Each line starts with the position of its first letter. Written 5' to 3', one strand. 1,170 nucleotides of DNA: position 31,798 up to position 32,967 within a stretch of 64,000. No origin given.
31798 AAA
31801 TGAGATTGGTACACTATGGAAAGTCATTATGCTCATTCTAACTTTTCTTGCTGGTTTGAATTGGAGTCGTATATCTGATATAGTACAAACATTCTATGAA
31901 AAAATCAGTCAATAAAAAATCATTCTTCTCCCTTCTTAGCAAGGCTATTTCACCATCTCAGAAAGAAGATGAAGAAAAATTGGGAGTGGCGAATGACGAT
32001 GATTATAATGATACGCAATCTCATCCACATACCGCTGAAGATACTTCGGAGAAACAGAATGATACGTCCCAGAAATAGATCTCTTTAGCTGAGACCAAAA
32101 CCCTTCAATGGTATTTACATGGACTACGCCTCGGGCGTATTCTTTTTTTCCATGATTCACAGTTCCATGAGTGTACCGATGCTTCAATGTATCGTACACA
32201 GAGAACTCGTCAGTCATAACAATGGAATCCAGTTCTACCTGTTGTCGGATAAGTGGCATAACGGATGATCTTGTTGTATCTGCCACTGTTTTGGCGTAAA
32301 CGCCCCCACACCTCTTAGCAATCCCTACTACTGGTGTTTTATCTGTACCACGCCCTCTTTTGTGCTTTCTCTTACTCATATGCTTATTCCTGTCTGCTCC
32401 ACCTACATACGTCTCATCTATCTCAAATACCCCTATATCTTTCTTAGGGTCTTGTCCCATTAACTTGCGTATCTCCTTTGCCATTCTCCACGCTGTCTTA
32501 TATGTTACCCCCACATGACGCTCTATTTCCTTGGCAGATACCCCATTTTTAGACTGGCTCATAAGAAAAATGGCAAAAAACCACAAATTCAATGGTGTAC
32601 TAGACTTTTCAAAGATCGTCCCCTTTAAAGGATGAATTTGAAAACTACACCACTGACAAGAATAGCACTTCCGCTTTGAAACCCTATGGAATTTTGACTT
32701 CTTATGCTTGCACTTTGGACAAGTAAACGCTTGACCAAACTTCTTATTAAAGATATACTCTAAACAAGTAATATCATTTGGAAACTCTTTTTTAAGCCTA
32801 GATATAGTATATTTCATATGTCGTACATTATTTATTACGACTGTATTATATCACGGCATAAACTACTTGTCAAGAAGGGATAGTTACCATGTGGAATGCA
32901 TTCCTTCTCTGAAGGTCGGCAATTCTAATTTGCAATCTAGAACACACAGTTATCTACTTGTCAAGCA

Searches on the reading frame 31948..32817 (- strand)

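Call 69: search_protein_families(library=pfam, proteins=[window:31948-32817:-], max_evalue=0.001)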
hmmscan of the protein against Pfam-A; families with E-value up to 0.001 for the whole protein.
window:31948-32817:- (290 aa): 2 families
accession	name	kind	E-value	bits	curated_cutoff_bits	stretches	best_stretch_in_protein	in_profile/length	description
PF12762.13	DDE_Tnp_IS1595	-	1.6e-44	152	27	1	129-272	4-153/153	ISXO2-like transposase domain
PF12760.12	Zn_ribbon_IS1595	-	4.1e-06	27.1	25.4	1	13-58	1-44/46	Transposase zinc-ribbon domain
